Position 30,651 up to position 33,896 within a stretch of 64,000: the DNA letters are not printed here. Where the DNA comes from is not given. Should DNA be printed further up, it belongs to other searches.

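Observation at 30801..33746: Usher-sized protein with an unusual architecture: signal anchor, two NEW3/CARDB-like modules, about 550-aa barrel-like core, two CnaB/SdrD-B-like modules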

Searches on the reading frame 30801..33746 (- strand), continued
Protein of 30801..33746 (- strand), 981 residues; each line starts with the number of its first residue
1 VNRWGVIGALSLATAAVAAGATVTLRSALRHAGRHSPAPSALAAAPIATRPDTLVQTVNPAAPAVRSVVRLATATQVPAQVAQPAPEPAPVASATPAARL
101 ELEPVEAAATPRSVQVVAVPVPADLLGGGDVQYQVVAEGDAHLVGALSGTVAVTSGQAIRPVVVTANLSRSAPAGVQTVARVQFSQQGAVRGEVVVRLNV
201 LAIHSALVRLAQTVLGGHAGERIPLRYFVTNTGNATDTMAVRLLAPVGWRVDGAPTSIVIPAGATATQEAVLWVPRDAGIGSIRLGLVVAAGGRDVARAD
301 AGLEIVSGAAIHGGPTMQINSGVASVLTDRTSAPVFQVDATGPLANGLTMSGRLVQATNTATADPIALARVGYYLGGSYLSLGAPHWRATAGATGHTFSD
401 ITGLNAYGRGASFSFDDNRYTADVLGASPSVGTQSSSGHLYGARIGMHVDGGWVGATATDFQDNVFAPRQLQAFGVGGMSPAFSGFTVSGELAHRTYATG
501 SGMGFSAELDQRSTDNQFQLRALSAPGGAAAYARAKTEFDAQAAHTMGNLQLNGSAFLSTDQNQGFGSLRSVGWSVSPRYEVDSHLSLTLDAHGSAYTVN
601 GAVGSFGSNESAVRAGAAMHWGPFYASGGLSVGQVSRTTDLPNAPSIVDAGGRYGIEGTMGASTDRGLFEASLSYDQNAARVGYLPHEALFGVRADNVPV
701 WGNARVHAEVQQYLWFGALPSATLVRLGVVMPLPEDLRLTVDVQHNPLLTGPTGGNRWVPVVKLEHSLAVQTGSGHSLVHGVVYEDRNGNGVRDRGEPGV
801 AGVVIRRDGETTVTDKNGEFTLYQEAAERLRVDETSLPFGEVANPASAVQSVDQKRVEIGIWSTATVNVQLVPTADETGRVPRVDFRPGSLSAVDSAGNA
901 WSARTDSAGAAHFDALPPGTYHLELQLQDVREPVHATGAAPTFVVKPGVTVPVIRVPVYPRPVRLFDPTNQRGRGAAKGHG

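Call 41: search_protein_families(library=pfam, alignment_id=A3, max_evalue=0.1)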
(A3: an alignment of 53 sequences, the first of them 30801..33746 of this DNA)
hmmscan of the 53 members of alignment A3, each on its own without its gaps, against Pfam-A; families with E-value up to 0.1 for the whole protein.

A. member 1, window:30801-33746:- (981 aa): 7 families
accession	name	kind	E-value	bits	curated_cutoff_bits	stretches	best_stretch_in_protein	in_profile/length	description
PF17210.9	SdrD_B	-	2.4e-09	37.8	29.7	1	782-827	6-57/112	SdrD B-like domain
PF10633.15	NPCBM_assoc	-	5.8e-05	23.6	24.4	1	219-285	3-71/78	NPCBM-associated, NEW3 domain of alpha-galactosidase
PF13620.12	CarboxypepD_reg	-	6.1e-05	23.7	32.3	1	896-926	25-55/82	Carboxypeptidase regulatory-like domain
PF17802.7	SpaA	-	0.0029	18.2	23.1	0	900-923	33-56/91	Prealbumin-like fold domain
PF13715.12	CarbopepD_reg_2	-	0.0085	16.5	32.2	0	800-826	16-42/88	CarboxypepD_reg-like domain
PF24025.1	Ig_DR_A0283-like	-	0.0097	16.6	27.1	1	890-924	27-61/102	DR_A0283-like, Ig-like domain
PF16371.11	MetallophosN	-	0.028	15.1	35.6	0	796-827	6-37/77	N terminal of Calcineurin-like phosphoesterase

B. families by the number of members that match (of 53 scanned): 24 families
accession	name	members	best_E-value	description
PF17210.9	SdrD_B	50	3.1e-11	SdrD B-like domain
PF10633.15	NPCBM_assoc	41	1.2e-09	NPCBM-associated, NEW3 domain of alpha-galactosidase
PF13620.12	CarboxypepD_reg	32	3.2e-09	Carboxypeptidase regulatory-like domain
PF16371.11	MetallophosN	15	0.00032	N terminal of Calcineurin-like phosphoesterase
PF23619.1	Ig_VWA7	10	9.1e-05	VWA7 Ig-like domain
PF11614.14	FixG_C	10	0.00091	IG-like fold at C-terminal of FixG, putative oxidoreductase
PF24025.1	Ig_DR_A0283-like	3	0.0097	DR_A0283-like, Ig-like domain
PF13505.12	OMP_b-brl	2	0.0026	Outer membrane protein beta-barrel domain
PF01476.26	LysM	1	1.8e-05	LysM domain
PF15418.12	DUF4625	1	0.0011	Domain of unknown function (DUF4625)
PF17802.7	SpaA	1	0.0029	Prealbumin-like fold domain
PF18313.7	TLP1_add_C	1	0.0051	Thiolase-like protein type 1 additional C-terminal domain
PF25215.1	HVO_B0008_C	1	0.0066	HVO_B0008 C-terminal domain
PF13715.12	CarbopepD_reg_2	1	0.0085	CarboxypepD_reg-like domain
PF11974.14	bMG3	1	0.011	Bacterial alpha-2-macroglobulin MG3 domain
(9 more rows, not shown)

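Call 43: search_solved_structures(query=A2, max_evalue=10)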
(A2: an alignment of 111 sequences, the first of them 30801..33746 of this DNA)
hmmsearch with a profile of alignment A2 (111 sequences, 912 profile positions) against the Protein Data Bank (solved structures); distinct sequences matched with E-value up to 10: 9.
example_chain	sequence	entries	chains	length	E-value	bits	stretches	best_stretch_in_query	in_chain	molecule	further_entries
10ps_A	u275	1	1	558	6.2e-15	57.4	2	716-780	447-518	Serine-aspartate repeat-containing protein D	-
4jdz_B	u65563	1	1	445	3.3e-06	28.6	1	716-781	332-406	Ser-Asp rich fibrinogen/bone sialoprotein-binding protein SdrD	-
4jdz_A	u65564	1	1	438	4.2e-06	28.2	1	716-780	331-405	Ser-Asp rich fibrinogen/bone sialoprotein-binding protein SdrD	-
8vdk_A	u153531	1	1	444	1.5e-05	26.3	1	716-780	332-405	Serine-aspartate repeat-containing protein D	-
8sqx_A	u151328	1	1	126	0.065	14.3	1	823-850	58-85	Putative surface anchored protein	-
5o77_A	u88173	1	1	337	0.22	12.6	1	481-562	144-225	OmpK35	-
9hn1_A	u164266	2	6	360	0.27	12.3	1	481-561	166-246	OmpK35 | OmpK35 porin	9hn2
3irp_X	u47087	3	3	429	0.53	11.3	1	711-779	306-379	Uro-adherence factor A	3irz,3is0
3is1_X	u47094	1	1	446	0.57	11.2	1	711-779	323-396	Uro-adherence factor A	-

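Call 46: find_related_loci(query=A1, collection=genome_contigs, flank=6000)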
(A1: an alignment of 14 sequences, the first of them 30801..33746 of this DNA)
Query A1 (981 aa) in genome_contigs; peptide patterns used: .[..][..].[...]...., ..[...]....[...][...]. (x = any residue, [..] = any of these).
599 stretches matched a pattern (row limit reached: there are more); 258 encode a relative of the query (tblastn E <= 1e-3); the best 80 are kept; 80 distinct loci.
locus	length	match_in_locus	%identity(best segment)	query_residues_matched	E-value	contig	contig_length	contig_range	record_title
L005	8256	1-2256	89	231-981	0e+0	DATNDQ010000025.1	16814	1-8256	MAG TPA_asm: Gemmatimonadales bacterium isolate SMAG_U11246 k141_3474465, whole genome shotgun sequence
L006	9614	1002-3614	65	101-970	0e+0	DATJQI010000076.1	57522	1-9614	MAG TPA_asm: Gemmatimonadales bacterium isolate SMAG_U14936 k141_1929660, whole genome shotgun sequence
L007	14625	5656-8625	84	1-981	0e+0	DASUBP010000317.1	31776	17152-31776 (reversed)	MAG TPA_asm: Gemmatimonadales bacterium isolate SMAG_U2524 k141_613192, whole genome shotgun sequence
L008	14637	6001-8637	41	105-976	3e-156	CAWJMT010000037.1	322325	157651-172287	MAG: uncultured Gemmatimonadales bacterium isolate MFD02809.bin.2.233 genome assembly, contig: contig_63869, whole genom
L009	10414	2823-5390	33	111-965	1e-127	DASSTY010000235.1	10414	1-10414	MAG TPA_asm: Gemmatimonadales bacterium isolate SMAG_U553 k141_1224682, whole genome shotgun sequence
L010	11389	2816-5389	35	111-970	2e-125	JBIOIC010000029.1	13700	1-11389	MAG: Gemmatimonadales bacterium isolate GcA5-1 k141_474948_length_13700_cov_15.3037, whole genome shotgun sequence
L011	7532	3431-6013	31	104-965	3e-111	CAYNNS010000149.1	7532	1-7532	MAG TPA_asm: uncultured Gemmatimonas sp. isolate SRP273308_co1_161 genome assembly, contig: NODE_15871_length_7532_cov_7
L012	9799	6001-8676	31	78-973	1e-110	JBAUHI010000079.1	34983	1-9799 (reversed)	MAG: Gemmatimonadales bacterium isolate MFD03296_ilm_asm_bin2 k127_115288, whole genome shotgun sequence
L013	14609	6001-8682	32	75-973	7e-115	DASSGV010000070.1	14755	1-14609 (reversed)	MAG TPA_asm: Gemmatimonadales bacterium isolate SMAG_U1042 k141_1024279, whole genome shotgun sequence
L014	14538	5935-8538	32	101-968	8e-95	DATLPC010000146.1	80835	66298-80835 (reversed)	MAG TPA_asm: Gemmatimonadaceae bacterium isolate SMAG_U13842 k141_5649549, whole genome shotgun sequence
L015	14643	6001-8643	29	89-970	2e-89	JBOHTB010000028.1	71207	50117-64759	MAG: Gemmatimonadaceae bacterium isolate TC-S_metawrap_bin.217 k127_2308949, whole genome shotgun sequence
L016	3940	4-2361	30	196-980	2e-87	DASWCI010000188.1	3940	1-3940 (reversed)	MAG TPA_asm: Gemmatimonadaceae bacterium isolate SMAG_U2705 k141_633878, whole genome shotgun sequence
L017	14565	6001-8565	31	111-971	7e-84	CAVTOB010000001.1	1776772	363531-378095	MAG: uncultured Gemmatimonadaceae bacterium isolate MFD00822.bin.1.145 genome assembly, contig: contig_25701, whole geno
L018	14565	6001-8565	31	111-971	1e-81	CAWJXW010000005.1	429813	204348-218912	MAG: uncultured Gemmatimonadaceae bacterium isolate MFD03975.bin.1.3 genome assembly, contig: contig_1681, whole genome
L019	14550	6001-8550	30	113-964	4e-79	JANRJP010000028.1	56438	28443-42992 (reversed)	MAG: Gemmatimonadaceae bacterium isolate bins.426 k141_33384, whole genome shotgun sequence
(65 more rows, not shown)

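Call 59: fold_search(model_id=the predicted structure, library=pdb)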
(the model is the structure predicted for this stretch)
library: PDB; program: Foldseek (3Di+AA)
matches with E <= 10: 985; with E <= 0.001: 314
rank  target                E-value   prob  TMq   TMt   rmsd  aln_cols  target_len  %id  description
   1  3rfz_B                3.8e-14  1.00  0.23  0.28  21.3       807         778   11  Crystal structure of the FimD usher bound to its cognate FimC:FimH substrate (released 2011-06-01)
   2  3rfz_E                5.1e-13  1.00  0.28  0.34  18.7       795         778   10  Crystal structure of the FimD usher bound to its cognate FimC:FimH substrate (released 2011-06-01)
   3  9fxs_D                2.2e-12  1.00  0.27  0.37  19.0       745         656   10  Cryo-EM structure of the type 1 pilus complex including pilus rod and FimI-bound assembly platform after incorporation (released 2025-06-04)
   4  9fy9_D                3.4e-12  1.00  0.22  0.30  21.5       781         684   10  Cryo-EM structure of the type 1 chaperone-usher pilus FimD-tip complex (FimDHGFC) - Conformer 1 (released 2025-06-04)
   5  7lhg_C                2.0e-11  1.00  0.25  0.29  18.9       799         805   10  Cryo-EM structure of E. coli P pilus tip assembly intermediate PapC-PapD-PapK-PapG in the first conformation (released 2021-08-11)
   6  6e14_D                2.7e-11  1.00  0.23  0.26  21.1       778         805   11  Handover mechanism of the growing pilus by the bacterial outer membrane usher FimD (released 2018-10-17)
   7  9bog_D                3.1e-11  1.00  0.23  0.27  21.1       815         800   11  Structural basis for adhesin secretion by the outer-membrane usher in type 1 pili (released 2024-10-09)
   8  7lhh_C                6.8e-11  1.00  0.19  0.21  25.6       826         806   11  Cryo-EM structure of E. coli P pilus tip assembly intermediate PapC-PapD-PapK-PapG in the second conformation (released 2021-08-11)
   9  9fxb_D                1.0e-10  1.00  0.26  0.38  19.1       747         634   10  Cryo-EM structure of the type 1 pilus assembly platform as part of the FimI-bound chaperone-usher pilus complex (FimDH (released 2025-06-04)
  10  9fw9_D                1.1e-10  1.00  0.22  0.30  20.8       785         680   11  Cryo-EM structure of the type 1 pilus assembly platform as part of the FimA-bound chaperone-usher pilus complex (FimDH (released 2025-06-04)
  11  9fx8_D                2.7e-09  1.00  0.25  0.34  16.9       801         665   10  Cryo-EM structure of the FimI-bound type 1 pilus assembly platform complex - Local refinement (released 2025-06-04)
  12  7som_D                5.7e-09  1.00  0.11  0.07  45.2      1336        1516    8  Ciliary C2 central pair apparatus isolated from Chlamydomonas reinhardtii (released 2022-04-13)
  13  5fp2_A                6.3e-09  1.00  0.26  0.46  10.2       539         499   10  Crystal structure of the siderophore receptor PirA from Pseudomonas aeruginosa (released 2015-12-09)
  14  6cd2_C                7.2e-09  1.00  0.17  0.20  22.7       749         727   10  Crystal structure of the PapC usher bound to the chaperone-adhesin PapD-PapG (released 2018-10-03)
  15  9ijj_h                1.7e-08  0.99  0.10  0.08  43.9      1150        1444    8  In situ structure of the central apparatus in mouse sperm axoneme. (released 2025-06-04)
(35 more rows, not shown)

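Call 93: list_cluster_members(proteins=[P0016, P0020, P0030, P0040, P0055, P0070, P0090, P0110, P0130, P0159])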
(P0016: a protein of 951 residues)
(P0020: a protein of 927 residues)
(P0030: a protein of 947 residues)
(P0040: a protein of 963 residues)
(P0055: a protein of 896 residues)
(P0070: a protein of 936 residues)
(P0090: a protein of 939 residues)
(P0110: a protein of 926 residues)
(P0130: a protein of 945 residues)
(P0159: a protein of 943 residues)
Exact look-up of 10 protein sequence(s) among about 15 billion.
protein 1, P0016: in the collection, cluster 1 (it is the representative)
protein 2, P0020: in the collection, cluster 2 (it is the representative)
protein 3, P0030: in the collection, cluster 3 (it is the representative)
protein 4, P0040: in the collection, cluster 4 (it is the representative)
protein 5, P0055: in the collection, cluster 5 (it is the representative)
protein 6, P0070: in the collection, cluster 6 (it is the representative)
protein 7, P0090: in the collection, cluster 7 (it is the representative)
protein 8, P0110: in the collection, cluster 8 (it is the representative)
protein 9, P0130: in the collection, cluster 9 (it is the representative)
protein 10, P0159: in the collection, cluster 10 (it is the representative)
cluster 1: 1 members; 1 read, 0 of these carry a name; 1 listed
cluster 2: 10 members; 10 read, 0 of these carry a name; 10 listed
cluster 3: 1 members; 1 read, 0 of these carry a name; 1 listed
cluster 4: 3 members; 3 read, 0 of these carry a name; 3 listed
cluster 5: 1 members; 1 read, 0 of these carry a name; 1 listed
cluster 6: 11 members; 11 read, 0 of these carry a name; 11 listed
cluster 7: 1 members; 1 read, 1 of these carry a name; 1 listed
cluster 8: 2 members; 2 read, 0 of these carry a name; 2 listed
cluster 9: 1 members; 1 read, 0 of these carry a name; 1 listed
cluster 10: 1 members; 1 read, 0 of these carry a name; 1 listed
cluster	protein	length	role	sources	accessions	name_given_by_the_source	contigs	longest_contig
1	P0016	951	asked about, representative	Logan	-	-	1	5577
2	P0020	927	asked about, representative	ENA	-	-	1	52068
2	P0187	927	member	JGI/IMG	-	-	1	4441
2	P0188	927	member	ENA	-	-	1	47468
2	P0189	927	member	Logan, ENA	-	-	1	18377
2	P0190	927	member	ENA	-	-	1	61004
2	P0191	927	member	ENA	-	-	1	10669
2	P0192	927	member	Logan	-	-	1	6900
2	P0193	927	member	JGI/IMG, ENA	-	-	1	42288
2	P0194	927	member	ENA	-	-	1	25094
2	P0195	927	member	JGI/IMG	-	-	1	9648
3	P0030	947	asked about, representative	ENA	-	-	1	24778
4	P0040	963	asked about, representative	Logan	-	-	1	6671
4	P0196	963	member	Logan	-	-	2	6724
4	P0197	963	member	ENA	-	-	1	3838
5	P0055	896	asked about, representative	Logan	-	-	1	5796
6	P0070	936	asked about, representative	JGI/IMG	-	-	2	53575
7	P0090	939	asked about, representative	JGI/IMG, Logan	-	hypothetical protein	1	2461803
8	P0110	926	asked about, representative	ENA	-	-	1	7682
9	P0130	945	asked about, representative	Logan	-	-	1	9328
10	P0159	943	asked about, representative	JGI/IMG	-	-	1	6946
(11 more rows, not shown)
